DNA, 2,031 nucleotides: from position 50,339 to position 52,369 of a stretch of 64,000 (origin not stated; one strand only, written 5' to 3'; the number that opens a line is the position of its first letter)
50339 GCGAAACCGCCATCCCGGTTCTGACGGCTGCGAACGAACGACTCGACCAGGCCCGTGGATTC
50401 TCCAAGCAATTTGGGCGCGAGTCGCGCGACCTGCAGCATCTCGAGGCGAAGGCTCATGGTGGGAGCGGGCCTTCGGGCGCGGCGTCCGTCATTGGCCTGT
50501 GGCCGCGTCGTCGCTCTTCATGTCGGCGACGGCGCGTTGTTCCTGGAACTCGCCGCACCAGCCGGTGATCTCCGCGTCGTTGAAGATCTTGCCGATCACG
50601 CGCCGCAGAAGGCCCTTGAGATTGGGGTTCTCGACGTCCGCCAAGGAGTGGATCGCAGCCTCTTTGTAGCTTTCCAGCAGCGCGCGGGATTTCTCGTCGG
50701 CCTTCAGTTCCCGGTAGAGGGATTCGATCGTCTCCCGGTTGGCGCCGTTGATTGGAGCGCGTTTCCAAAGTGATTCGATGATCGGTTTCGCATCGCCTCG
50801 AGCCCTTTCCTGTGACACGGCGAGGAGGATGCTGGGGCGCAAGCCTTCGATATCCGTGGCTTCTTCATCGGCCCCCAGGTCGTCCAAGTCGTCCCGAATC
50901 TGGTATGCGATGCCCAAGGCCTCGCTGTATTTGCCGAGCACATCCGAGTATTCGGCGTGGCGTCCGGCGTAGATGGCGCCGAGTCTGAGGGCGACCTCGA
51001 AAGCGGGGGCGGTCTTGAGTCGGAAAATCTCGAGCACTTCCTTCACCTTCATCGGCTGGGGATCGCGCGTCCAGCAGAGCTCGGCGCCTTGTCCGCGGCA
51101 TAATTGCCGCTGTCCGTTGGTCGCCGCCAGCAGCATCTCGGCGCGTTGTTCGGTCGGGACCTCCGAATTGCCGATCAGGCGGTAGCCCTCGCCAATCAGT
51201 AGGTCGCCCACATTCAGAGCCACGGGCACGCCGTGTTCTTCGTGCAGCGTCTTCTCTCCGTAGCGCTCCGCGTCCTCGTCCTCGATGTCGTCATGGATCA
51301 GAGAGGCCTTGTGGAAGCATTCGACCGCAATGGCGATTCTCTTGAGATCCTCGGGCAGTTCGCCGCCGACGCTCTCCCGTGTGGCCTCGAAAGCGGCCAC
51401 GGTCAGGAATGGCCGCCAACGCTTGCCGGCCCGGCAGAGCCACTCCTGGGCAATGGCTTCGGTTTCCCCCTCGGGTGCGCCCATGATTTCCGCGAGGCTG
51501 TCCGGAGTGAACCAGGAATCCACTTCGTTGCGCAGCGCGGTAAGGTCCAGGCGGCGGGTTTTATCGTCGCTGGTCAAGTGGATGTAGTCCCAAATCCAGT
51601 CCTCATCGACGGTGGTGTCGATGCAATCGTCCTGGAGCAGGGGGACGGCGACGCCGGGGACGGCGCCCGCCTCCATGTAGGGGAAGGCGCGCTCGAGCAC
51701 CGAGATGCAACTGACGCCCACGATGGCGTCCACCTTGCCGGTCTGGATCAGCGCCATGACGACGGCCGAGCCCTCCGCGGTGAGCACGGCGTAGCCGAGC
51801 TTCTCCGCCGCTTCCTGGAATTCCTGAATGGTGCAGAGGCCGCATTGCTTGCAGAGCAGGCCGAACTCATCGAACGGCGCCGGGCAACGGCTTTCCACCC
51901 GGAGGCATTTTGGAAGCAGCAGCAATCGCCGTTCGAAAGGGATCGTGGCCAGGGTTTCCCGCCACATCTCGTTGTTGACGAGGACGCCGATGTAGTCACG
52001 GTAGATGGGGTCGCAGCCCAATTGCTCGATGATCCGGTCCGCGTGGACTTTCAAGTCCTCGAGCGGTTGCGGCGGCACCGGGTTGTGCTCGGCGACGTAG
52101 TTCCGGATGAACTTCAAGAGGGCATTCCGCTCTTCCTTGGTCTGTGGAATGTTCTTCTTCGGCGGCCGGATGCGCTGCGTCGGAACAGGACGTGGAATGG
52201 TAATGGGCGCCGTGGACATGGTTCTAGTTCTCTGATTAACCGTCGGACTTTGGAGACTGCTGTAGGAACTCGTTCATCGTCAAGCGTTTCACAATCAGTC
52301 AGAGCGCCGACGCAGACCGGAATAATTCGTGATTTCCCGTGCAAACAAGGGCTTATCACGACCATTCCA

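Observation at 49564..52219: DUF116-polyprenyl diphosphate synthase fusion paired with an orphan prenyltransferase-beta/terpene-cyclase-like protein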

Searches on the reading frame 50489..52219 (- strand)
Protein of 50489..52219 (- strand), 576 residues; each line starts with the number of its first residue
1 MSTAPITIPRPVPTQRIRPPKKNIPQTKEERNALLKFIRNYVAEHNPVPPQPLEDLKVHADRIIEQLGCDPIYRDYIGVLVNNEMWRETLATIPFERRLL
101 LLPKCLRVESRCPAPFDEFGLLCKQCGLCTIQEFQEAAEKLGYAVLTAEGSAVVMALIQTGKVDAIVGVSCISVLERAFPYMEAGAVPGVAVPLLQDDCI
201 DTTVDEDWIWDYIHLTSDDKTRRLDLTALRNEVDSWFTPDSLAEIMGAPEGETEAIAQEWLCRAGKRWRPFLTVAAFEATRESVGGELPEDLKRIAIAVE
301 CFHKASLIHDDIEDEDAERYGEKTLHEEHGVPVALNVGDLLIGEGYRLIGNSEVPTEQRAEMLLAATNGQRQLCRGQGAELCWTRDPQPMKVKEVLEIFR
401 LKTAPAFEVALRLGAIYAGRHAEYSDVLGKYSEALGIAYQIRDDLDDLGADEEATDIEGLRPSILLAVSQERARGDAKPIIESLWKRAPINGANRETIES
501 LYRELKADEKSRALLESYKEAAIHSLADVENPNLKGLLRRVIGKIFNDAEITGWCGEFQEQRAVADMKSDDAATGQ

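Call 3: search_protein_families(library=pfam, proteins=[window:50489-52219:-], max_evalue=0.01)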
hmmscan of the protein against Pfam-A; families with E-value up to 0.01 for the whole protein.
window:50489-52219:- (576 aa): 2 families
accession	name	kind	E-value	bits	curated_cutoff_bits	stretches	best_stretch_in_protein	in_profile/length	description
PF00348.22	polyprenyl_synt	-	2.2e-40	138.9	27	1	255-489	6-238/251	Polyprenyl synthetase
PF01976.22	DUF116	-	3.9e-34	117.8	25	1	65-212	8-154/155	Protein of unknown function DUF116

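Call 4: search_protein_families(library=ncbifam, proteins=[window:50489-52219:-], max_evalue=0.01)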
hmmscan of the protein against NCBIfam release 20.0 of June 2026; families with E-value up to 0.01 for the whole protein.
window:50489-52219:- (576 aa): 16 families
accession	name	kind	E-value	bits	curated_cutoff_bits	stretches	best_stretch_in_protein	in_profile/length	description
NF041169.1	f2_encap_cargo4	exception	2.5e-37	128.9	450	1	226-530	13-313/334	family 2 encapsulin nanocompartment cargo protein polyprenyl transferase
NF040698.1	IdsA_Meth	equivalog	7.7e-32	110.8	468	1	256-454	32-228/328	short chain isoprenyl diphosphate synthase IdsA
NF045485.1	FPPsyn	subfamily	1.5e-28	99.8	275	1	263-453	35-225/288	farnesyl diphosphate synthase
NF041003.1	GGPP_syn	equivalog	2.7e-27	95.7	500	1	261-533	35-307/326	geranylgeranyl diphosphate synthase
NF007877.0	PRK10581.1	equivalog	1.5e-21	76.8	321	1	264-451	43-231/299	(2E,6E)-farnesyl diphosphate synthase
NF045685.1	GGPPSynCrtE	equivalog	4.4e-20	71.9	460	1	261-453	38-230/293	geranylgeranyl diphosphate synthase CrtE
TIGR02748.1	GerC3_HepT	equivalog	5.5e-20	71.7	456.55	1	248-541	26-310/319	heptaprenyl diphosphate synthase component II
NF040789.2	gerfarn_diphsyn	equivalog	8e-19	68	560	1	291-453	83-244/345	geranylfarnesyl diphosphate synthase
NF045549.1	GGPPsyn_IdsB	equivalog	8.2e-19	67.8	475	1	239-453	39-246/346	geranylgeranyl diphosphate synthase IdsB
NF045628.1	HxpDPsynlarge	equivalog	5e-18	65.2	500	1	243-454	13-213/311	hexaprenyl-diphosphate synthase large subunit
TIGR02749.1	prenyl_cyano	equivalog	5.8e-18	65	383.2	1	240-453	19-224/322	solanesyl diphosphate synthase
NF042417.1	NPPPS_Mycobact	equivalog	2.7e-16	59.5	600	1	252-456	44-242/335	nonaprenyl/(2E,6E)-farnesyl/geranylgeranyl diphosphat synthase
NF008140.0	PRK10888.1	equivalog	5e-15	55.6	412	1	263-454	42-222/323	octaprenyl diphosphate synthase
NF040627.1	GFPS_Meth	equivalog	3.1e-12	46.5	600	1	260-446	34-208/285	geranylfarnesyl diphosphate synthase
NF042416.1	GFPPS_Mycobact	equivalog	1.3e-11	44.1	600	1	253-446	30-237/350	bifunctional (2E,6E)-farnesyl/geranyl diphosphate synthase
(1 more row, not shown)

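Call 5: find_homologous_proteins(query=window:50489-52219:-, max_evalue=1e-10)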
Query window:50489-52219:- (576 aa): 7632 proteins with E <= 1e-10 among 8000 candidates; the best 120 are listed.
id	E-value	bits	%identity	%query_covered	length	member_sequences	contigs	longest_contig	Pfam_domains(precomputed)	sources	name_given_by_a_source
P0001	0.0e+0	1307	100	100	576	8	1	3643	PF01976.24,PF00348.23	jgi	-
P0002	0.0e+0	1224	91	100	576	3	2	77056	PF01976.24,PF00348.23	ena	-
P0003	0.0e+0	1180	90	99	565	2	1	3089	PF01976.24,PF00348.23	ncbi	-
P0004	0.0e+0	1104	81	100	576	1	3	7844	PF01976.24,PF00348.23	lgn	-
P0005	0.0e+0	1094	80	100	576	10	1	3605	PF01976.24,PF00348.23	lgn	-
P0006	5.5e-298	1007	76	97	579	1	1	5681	PF01976.24,PF00348.23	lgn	-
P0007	7.8e-293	990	73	100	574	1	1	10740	PF01976.24,PF00348.23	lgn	-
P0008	1.1e-292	990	74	98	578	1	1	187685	PF01976.24,PF00348.23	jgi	jgi:geranylgeranyl pyrophosphate synthase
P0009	1.6e-291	986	74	98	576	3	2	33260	PF01976.24,PF00348.23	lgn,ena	-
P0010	5.8e-291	984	74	98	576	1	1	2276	PF01976.24,PF00348.23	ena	-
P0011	1.6e-290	983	75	97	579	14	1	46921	PF01976.24,PF00348.23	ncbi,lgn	-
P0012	1.8e-290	982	74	98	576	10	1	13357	PF01976.24,PF00348.23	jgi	jgi:geranylgeranyl diphosphate synthase type II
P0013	7.3e-290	980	74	98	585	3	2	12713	PF01976.24,PF00348.23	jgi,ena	-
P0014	1.2e-289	980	75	97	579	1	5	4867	PF01976.24,PF00348.23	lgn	-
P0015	1.5e-289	979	74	98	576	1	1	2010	PF01976.24,PF00348.23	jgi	-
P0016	1.9e-289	979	74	97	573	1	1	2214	PF01976.24,PF00348.23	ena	-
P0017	2.9e-289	978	74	97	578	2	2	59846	PF01976.24,PF00348.23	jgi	jgi:geranylgeranyl diphosphate synthase type II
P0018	3.5e-289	978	73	99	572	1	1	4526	PF01976.24,PF00348.23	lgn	-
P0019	5.0e-289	978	75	98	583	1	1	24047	PF01976.24,PF00348.23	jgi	jgi:geranylgeranyl diphosphate synthase type II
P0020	6.6e-289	977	73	100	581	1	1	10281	PF01976.24,PF00348.23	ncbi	ncbi:MAG: polyprenyl synthetase family protein [Verrucomicrobiota bacterium]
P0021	3.8e-288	975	74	97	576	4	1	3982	PF01976.24,PF00348.23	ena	-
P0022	6.4e-288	974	74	98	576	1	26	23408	PF01976.24,PF00348.23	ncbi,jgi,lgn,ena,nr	ncbi:MAG: DUF116 domain-containing protein [Verrucomicrobia bacterium]|nr:DUF116 domain-containing p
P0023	7.5e-288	974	73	98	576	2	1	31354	PF01976.24,PF00348.23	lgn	-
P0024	9.3e-288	973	74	98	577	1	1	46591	PF01976.24,PF00348.23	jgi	jgi:geranylgeranyl pyrophosphate synthase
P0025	1.2e-287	973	74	98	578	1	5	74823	PF01976.24,PF00348.23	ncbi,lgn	-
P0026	1.5e-287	973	74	98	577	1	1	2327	PF01976.24,PF00348.23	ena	-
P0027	1.6e-287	973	74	97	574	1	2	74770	PF01976.24,PF00348.23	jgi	-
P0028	2.0e-287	972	73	98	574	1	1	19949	PF01976.24,PF00348.23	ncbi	-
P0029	2.3e-287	972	74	98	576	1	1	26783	PF01976.24,PF00348.23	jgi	jgi:geranylgeranyl diphosphate synthase type II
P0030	3.9e-287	971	74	98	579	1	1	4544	PF01976.24,PF00348.23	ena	-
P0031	4.0e-287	971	74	97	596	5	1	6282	PF01976.24,PF00348.23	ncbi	-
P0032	4.2e-287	971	72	99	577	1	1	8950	PF01976.24,PF00348.23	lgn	-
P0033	4.9e-287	971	74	97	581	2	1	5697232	PF01976.24,PF00348.23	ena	-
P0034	5.2e-287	971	74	98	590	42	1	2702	PF01976.24,PF00348.23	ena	-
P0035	6.3e-287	971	74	99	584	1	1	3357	PF01976.24,PF00348.23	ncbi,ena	-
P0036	1.3e-286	970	74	98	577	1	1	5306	PF01976.24,PF00348.23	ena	-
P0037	1.6e-286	969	74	98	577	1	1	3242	PF01976.24,PF00348.23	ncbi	-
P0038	1.9e-286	969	75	97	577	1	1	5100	PF01976.24,PF00348.23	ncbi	-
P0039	3.1e-286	968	74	98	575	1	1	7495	PF01976.24,PF00348.23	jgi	jgi:geranylgeranyl pyrophosphate synthase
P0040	4.0e-286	968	74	98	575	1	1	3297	PF01976.24,PF00348.23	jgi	jgi:geranylgeranyl pyrophosphate synthase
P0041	4.0e-286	968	73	98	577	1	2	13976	PF01976.24,PF00348.23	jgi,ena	jgi:geranylgeranyl pyrophosphate synthase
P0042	4.4e-286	968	74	98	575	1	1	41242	PF01976.24,PF00348.23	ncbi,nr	ncbi:MAG: polyprenyl synthetase family protein [Verrucomicrobia bacterium]|nr:polyprenyl synthetase 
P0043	5.0e-286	968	73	98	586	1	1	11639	PF01976.24,PF00348.23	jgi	jgi:geranylgeranyl pyrophosphate synthase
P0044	5.7e-286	968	75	97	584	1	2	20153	PF01976.24,PF00348.23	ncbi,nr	ncbi:MAG: polyprenyl synthetase family protein [Verrucomicrobia subdivision 3 bacterium]|nr:polypren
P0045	7.0e-286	967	72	100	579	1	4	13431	PF01976.24,PF00348.23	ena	-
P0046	7.7e-286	967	74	97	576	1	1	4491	PF01976.24,PF00348.23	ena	-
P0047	9.9e-286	967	73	100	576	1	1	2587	PF01976.24,PF00348.23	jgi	jgi:geranylgeranyl pyrophosphate synthase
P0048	1.0e-285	967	72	100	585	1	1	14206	PF01976.24,PF00348.23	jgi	jgi:geranylgeranyl diphosphate synthase type II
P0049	1.1e-285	967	74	98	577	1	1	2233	PF01976.24,PF00348.23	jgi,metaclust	metaclust:\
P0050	1.3e-285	966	74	98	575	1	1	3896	PF01976.24,PF00348.23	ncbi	ncbi:MAG: polyprenyl synthetase family protein [Limisphaerales bacterium]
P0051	1.3e-285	966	75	97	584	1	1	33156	PF01976.24,PF00348.23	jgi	jgi:geranylgeranyl pyrophosphate synthase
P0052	1.5e-285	966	73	99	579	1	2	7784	PF01976.24,PF00348.23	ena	-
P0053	2.2e-285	966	74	98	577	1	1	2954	PF01976.24,PF00348.23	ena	-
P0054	2.5e-285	965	73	100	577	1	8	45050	PF01976.24,PF00348.23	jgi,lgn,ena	-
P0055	2.8e-285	965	73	98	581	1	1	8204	PF01976.24,PF00348.23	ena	-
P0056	3.4e-285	965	74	99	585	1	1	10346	PF01976.24,PF00348.23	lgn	-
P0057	3.5e-285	965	74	98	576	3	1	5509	PF01976.24,PF00348.23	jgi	jgi:geranylgeranyl pyrophosphate synthase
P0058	4.5e-285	965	74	98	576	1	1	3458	PF01976.24,PF00348.23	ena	-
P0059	6.3e-285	964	73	99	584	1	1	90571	PF01976.24,PF00348.23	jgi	jgi:geranylgeranyl diphosphate synthase type II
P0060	6.4e-285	964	73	100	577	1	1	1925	PF01976.24,PF00348.23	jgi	-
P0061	7.2e-285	964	74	98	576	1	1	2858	PF01976.24,PF00348.23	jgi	jgi:geranylgeranyl diphosphate synthase type II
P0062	7.3e-285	964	74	98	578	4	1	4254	PF01976.24,PF00348.23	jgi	jgi:geranylgeranyl diphosphate synthase type II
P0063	7.5e-285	964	72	99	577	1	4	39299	PF01976.24,PF00348.23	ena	-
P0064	8.4e-285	964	74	97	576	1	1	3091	PF01976.24,PF00348.23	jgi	jgi:geranylgeranyl pyrophosphate synthase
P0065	8.9e-285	964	74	98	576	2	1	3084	PF01976.24,PF00348.23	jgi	jgi:geranylgeranyl pyrophosphate synthase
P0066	1.1e-284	963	74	98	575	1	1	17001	PF01976.24,PF00348.23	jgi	jgi:geranylgeranyl pyrophosphate synthase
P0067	1.3e-284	963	74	98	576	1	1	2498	PF01976.24,PF00348.23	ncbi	-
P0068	1.8e-284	963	74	98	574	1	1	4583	PF01976.24,PF00348.23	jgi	jgi:geranylgeranyl diphosphate synthase, type II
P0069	2.3e-284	962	74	98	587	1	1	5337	PF01976.24,PF00348.23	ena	-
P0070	2.5e-284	962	71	100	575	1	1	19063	PF01976.24,PF00348.23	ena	-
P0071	2.9e-284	962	73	98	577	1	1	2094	PF01976.24,PF00348.23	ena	-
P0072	3.5e-284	962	72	98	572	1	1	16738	PF01976.24,PF00348.23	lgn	-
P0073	5.7e-284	961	73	98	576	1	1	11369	PF01976.24,PF00348.23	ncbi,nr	ncbi:MAG TPA: polyprenyl synthetase family protein [Candidatus Saccharimonadales bacterium]|nr:polyp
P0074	6.5e-284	961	73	98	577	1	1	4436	PF01976.24,PF00348.23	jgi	-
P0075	8.2e-284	960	72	99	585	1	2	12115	PF01976.24,PF00348.23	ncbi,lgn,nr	ncbi:MAG: polyprenyl synthetase family protein [Verrucomicrobiales bacterium]|nr:polyprenyl syntheta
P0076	9.5e-284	960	72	98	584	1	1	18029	PF01976.24,PF00348.23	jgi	jgi:geranylgeranyl diphosphate synthase type II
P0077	9.9e-284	960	74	98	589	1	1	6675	PF01976.24,PF00348.23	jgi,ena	-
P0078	1.4e-283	960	74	97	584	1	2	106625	PF01976.24,PF00348.23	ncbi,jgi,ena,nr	ncbi:MAG TPA: polyprenyl synthetase family protein [Candidatus Binatia bacterium]|nr:polyprenyl synt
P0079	1.7e-283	959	73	98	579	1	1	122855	PF01976.24,PF00348.23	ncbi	-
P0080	1.7e-283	959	74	97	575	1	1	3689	PF01976.24,PF00348.23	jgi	jgi:geranylgeranyl pyrophosphate synthase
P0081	1.9e-283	959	74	97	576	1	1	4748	PF01976.24,PF00348.23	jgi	jgi:geranylgeranyl diphosphate synthase type II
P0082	2.6e-283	959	73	98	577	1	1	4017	PF01976.24,PF00348.23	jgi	jgi:geranylgeranyl diphosphate synthase, type II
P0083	3.0e-283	959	73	98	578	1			PF01976.24,PF00348.23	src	-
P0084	3.4e-283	958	73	98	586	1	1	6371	PF01976.24,PF00348.23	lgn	-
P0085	4.6e-283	958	73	98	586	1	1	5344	PF01976.24,PF00348.23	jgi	jgi:geranylgeranyl diphosphate synthase, type II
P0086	5.6e-283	958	73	98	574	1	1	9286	PF01976.24,PF00348.23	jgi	jgi:geranylgeranyl diphosphate synthase, type II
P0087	6.2e-283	957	71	100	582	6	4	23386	PF01976.24,PF00348.23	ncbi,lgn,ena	ncbi:MAG: polyprenyl synthetase family protein [Verrucomicrobiota bacterium]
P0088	7.0e-283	957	73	98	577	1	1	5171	PF01976.24,PF00348.23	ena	-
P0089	7.2e-283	957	73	98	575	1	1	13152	PF01976.24,PF00348.23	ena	-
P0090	8.0e-283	957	74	98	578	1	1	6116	PF01976.24,PF00348.23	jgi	jgi:geranylgeranyl diphosphate synthase, type II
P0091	9.1e-283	957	74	97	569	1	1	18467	PF01976.24,PF00348.23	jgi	jgi:geranylgeranyl pyrophosphate synthase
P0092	9.2e-283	957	73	98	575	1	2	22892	PF01976.24,PF00348.23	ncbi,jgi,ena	-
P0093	9.3e-283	957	74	97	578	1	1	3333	PF01976.24,PF00348.23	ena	-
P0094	1.3e-282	956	73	97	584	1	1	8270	PF01976.24,PF00348.23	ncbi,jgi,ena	-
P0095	1.7e-282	956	72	98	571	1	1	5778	PF01976.24,PF00348.23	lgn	-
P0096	1.8e-282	956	73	97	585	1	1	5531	PF01976.24,PF00348.23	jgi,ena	-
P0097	2.3e-282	956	72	98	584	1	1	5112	PF01976.24,PF00348.23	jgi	jgi:geranylgeranyl pyrophosphate synthase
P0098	2.4e-282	956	73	98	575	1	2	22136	PF01976.24,PF00348.23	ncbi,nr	ncbi:MAG TPA: polyprenyl synthetase family protein [Haliangiales bacterium]|nr:polyprenyl synthetase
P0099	2.6e-282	955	74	97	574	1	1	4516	PF01976.24,PF00348.23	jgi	jgi:geranylgeranyl diphosphate synthase, type II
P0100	2.6e-282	955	73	97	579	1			PF01976.24,PF00348.23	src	-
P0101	3.5e-282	955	74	97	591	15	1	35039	PF01976.24,PF00348.23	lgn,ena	-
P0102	5.2e-282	954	73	97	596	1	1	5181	PF01976.24,PF00348.23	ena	-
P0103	5.6e-282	954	72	98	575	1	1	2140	PF01976.24,PF00348.23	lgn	-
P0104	5.6e-282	954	73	97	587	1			PF01976.24,PF00348.23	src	-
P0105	5.9e-282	954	72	99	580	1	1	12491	PF01976.24,PF00348.23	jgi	-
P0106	6.3e-282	954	73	98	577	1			PF01976.24,PF00348.23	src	-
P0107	7.2e-282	954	74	96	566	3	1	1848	PF01976.24,PF00348.23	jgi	-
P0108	8.9e-282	954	73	97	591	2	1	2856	PF01976.24,PF00348.23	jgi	jgi:geranylgeranyl diphosphate synthase, type II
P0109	9.0e-282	954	73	98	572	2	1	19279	PF01976.24,PF00348.23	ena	-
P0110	9.9e-282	954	72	98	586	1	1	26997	PF01976.24,PF00348.23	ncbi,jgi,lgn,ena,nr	ncbi:MAG TPA: polyprenyl synthetase family protein [Candidatus Angelobacter sp.]|nr:polyprenyl synth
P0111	1.0e-281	953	74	97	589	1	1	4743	PF01976.24,PF00348.23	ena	-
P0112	1.0e-281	953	73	97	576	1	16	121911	PF01976.24,PF00348.23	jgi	jgi:geranylgeranyl diphosphate synthase, type II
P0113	1.1e-281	953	73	97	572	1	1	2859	PF01976.24,PF00348.23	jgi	jgi:geranylgeranyl pyrophosphate synthase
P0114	1.2e-281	953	72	98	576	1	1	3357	PF01976.24,PF00348.23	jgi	jgi:geranylgeranyl pyrophosphate synthase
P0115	1.3e-281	953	73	98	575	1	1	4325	PF01976.24,PF00348.23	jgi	-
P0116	1.7e-281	953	72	99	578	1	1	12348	PF01976.24,PF00348.23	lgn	-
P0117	1.8e-281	953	72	97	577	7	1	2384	PF01976.24,PF00348.23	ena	-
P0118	1.8e-281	953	73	98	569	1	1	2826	PF01976.24,PF00348.23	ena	-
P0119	2.3e-281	952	74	96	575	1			PF01976.24,PF00348.23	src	-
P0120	2.8e-281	952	74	97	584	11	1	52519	PF01976.24,PF00348.23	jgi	jgi:geranylgeranyl diphosphate synthase, type II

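Call 11: find_encoding_contigs(protein=window:50489-52219:-, flank=10000, max_places=4)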
Protein window:50489-52219:- (576 aa): 3 contigs read that carry it; 2 places shown.
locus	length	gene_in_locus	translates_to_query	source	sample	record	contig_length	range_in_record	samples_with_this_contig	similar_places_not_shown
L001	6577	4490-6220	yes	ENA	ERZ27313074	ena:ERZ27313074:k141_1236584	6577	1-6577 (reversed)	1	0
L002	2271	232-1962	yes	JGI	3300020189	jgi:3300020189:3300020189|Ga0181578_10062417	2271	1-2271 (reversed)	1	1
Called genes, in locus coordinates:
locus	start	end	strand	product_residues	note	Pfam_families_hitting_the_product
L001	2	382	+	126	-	?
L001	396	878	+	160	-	PF01597:GCV_H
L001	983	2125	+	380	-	PF00448:SRP54 (weak), PF03308:MeaB (faint), PF02492:cobW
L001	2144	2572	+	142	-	-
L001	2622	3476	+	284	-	PF12797:Fer4_2 (faint), PF12837:Fer4_6 (faint), PF13237:Fer4_10 (faint), PF14697:Fer4_21 (faint)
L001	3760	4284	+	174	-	-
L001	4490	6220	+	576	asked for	PF01976:DUF116, PF00348:polyprenyl_synt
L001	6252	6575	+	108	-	?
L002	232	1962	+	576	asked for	PF01976:DUF116, PF00348:polyprenyl_synt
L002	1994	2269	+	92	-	?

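Call 17: find_encoding_contigs(protein=P0033, flank=10000, max_places=2)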
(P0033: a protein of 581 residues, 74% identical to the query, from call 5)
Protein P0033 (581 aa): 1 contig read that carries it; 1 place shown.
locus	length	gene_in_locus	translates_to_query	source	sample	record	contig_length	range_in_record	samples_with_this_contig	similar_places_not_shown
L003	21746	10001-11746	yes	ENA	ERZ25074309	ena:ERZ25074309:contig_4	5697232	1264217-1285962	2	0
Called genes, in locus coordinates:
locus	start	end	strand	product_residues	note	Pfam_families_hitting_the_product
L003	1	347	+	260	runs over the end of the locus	-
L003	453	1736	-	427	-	PF01408:GFO_IDH_MocA, PF22725:GFO_IDH_MocA_C3, PF19051:GFO_IDH_MocA_C2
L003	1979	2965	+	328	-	PF01408:GFO_IDH_MocA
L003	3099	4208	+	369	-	PF12826:HHH_2 (weak), PF14520:HHH_5 (weak), PF02481:DNA_processg_A, PF18306:LDcluster4 (weak), PF17782:WHD_DprA, PF01978:TrmB (weak)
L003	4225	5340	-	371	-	PF01656:CbiA (weak), PF02492:cobW, PF03308:MeaB (faint)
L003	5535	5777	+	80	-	PF01022:HTH_5, PF12802:MarR_2 (weak), PF12840:HTH_20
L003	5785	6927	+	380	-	PF02885:Glycos_trans_3N, PF00591:Glycos_transf_3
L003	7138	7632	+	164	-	PF14237:GYF_2 (faint), PF13828:DUF4190 (weak)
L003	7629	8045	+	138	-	PF10825:DUF2752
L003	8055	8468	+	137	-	-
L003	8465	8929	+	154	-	PF00186:DHFR_1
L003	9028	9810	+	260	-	PF23023:Anti-Pycsar_Apyc1, PF00753:Lactamase_B, PF12706:Lactamase_B_2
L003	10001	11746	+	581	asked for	PF01976:DUF116, PF00348:polyprenyl_synt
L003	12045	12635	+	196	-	-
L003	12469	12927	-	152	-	-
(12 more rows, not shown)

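Call 18: find_encoding_contigs(protein=P0008, flank=10000, max_places=2)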
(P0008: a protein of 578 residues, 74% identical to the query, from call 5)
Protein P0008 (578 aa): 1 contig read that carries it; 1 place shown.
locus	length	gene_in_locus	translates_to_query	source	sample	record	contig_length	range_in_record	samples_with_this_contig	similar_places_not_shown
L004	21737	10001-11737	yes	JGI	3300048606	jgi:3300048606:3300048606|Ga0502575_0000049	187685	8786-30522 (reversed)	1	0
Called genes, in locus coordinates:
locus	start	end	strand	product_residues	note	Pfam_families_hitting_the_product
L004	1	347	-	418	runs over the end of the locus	PF00266:Aminotran_5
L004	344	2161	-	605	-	PF00672:HAMP, PF00512:HisKA, PF02518:HATPase_c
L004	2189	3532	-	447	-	PF00072:Response_reg, PF00158:Sigma54_activat, PF14532:Sigma54_activ_2, PF00004:AAA (weak), PF07728:AAA_5, PF25601:AAA_lid_14, PF02954:HTH_8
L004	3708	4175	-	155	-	-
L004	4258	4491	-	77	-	PF07043:DUF1328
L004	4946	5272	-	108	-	-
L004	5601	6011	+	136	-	PF01597:GCV_H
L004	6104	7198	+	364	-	PF02492:cobW, PF03308:MeaB (faint)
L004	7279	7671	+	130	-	-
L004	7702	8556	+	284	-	PF12797:Fer4_2 (faint), PF12837:Fer4_6 (weak), PF13237:Fer4_10 (faint)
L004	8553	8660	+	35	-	-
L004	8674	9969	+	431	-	PF04055:Radical_SAM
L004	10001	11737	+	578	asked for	PF01976:DUF116, PF00348:polyprenyl_synt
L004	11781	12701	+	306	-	PF00432:Prenyltrans (faint)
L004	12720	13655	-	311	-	PF13483:Lactamase_B_3, PF12706:Lactamase_B_2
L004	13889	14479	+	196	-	PF00132:Hexapep, PF21711:DCTN5 (faint), PF25084:LbH_EIF2B (weak), PF25087:GMPPB_C (weak), PF00132:Hexapep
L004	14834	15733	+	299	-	PF07963:N_methyl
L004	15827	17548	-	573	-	PF01839:FG-GAP (faint), PF13517:FG-GAP_3, PF07593:UnbV_ASPIC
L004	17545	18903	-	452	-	PF13424:TPR_12 (faint), PF13429:TPR_15 (faint), PF13371:TPR_9 (faint), PF13432:TPR_16 (weak), PF13432:TPR_16 (weak), PF14559:TPR_19 (weak), PF12895:ANAPC3 (weak), PF14559:TPR_19, +12 more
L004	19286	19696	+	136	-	-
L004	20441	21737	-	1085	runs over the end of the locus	PF25060:ARM_TT21_2nd, PF14559:TPR_19 (weak), PF23914:TPR_CcmH_CycH (weak), PF03704:BTAD (weak), PF14559:TPR_19, PF23914:TPR_CcmH_CycH, PF14559:TPR_19, PF13432:TPR_16, +32 more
